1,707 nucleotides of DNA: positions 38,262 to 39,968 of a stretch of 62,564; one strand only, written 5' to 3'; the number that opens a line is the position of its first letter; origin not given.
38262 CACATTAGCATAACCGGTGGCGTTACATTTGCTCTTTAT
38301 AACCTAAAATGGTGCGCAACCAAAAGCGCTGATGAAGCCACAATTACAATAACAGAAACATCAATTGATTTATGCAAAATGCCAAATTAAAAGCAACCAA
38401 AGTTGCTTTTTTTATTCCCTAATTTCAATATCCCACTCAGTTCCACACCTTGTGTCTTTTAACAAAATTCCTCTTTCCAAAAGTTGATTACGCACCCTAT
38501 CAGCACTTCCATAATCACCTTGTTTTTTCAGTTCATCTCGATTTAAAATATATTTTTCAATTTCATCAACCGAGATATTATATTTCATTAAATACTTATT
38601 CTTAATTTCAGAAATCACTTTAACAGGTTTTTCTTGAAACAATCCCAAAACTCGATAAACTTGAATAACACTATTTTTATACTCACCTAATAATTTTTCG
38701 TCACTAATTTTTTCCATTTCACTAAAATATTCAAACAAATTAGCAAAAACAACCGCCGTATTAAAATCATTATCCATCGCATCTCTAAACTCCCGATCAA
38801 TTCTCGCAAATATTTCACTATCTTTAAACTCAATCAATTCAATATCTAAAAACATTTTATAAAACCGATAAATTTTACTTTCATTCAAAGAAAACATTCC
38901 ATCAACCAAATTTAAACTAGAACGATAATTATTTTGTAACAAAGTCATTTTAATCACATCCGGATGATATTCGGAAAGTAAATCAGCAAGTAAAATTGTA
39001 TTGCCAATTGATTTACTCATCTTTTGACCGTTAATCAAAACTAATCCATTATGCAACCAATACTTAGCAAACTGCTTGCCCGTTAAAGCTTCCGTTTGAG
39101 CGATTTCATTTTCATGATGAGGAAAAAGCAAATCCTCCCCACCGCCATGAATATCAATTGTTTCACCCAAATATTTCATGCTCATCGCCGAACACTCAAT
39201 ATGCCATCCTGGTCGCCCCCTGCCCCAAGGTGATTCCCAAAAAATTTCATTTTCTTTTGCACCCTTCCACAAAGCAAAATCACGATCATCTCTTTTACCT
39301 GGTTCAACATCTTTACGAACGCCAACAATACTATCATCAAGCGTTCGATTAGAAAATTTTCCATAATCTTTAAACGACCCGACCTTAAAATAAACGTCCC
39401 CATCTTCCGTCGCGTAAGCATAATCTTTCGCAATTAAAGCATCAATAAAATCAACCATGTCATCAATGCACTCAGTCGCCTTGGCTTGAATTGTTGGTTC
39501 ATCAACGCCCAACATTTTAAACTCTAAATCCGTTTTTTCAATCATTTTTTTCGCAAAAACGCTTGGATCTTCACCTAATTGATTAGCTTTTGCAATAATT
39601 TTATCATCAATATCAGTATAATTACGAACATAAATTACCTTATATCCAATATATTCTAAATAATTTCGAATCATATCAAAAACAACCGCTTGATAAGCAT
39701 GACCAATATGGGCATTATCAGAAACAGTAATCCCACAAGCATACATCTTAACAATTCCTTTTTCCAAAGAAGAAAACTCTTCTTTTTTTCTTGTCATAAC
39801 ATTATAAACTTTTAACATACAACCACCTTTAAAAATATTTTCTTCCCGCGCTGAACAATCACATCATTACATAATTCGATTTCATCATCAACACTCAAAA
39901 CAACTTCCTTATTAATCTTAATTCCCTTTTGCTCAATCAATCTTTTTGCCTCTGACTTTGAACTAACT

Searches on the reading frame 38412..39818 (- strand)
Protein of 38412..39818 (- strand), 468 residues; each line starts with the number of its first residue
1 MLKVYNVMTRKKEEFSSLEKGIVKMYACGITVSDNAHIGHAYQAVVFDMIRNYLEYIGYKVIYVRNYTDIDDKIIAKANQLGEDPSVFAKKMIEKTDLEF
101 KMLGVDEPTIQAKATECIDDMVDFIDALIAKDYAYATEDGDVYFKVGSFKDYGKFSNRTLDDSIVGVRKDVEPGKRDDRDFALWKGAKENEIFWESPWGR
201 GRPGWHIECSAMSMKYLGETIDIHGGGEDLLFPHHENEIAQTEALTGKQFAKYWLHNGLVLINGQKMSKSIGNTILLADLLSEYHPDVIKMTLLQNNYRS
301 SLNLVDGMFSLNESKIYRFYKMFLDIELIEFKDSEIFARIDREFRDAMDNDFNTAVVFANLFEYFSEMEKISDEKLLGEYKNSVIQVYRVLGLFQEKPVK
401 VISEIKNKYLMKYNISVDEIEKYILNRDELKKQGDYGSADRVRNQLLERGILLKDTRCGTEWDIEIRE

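Call 37: find_encoding_contigs(protein=window:38412-39818:-, flank=10000, max_places=1)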
Protein window:38412-39818:- (468 aa): 6 contigs read that carry it; 1 place shown.
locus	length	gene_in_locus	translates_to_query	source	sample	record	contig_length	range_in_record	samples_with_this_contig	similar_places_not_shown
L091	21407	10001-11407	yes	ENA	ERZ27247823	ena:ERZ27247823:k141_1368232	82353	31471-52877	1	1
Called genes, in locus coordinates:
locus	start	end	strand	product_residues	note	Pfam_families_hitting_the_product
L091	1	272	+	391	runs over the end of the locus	PF01512:Complex1_51K, PF10589:NADH_4Fe-4S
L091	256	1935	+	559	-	PF13510:Fer2_4, PF13237:Fer4_10 (faint), PF22117:Fer4_Nqo3 (weak), PF12838:Fer4_7 (weak), PF00037:Fer4 (weak), PF02906:Fe_hyd_lg_C, PF02256:Fe_hyd_SSU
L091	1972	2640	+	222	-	-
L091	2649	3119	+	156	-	-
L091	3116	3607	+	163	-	PF12724:Flavodoxin_5 (weak)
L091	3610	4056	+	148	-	PF00857:Isochorismatase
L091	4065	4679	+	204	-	-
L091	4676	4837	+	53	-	-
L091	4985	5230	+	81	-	-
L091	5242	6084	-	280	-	-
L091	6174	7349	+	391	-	-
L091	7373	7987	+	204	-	-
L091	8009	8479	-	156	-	-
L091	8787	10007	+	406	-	PF00579:tRNA-synt_1b, PF22421:SYY_C-terminal, PF01479:S4 (weak)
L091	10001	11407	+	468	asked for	PF01406:tRNA-synt_1e, PF01921:tRNA-synt_1f (faint), PF09334:tRNA-synt_1g (faint), PF00133:tRNA-synt_1 (weak), PF09190:DALR_2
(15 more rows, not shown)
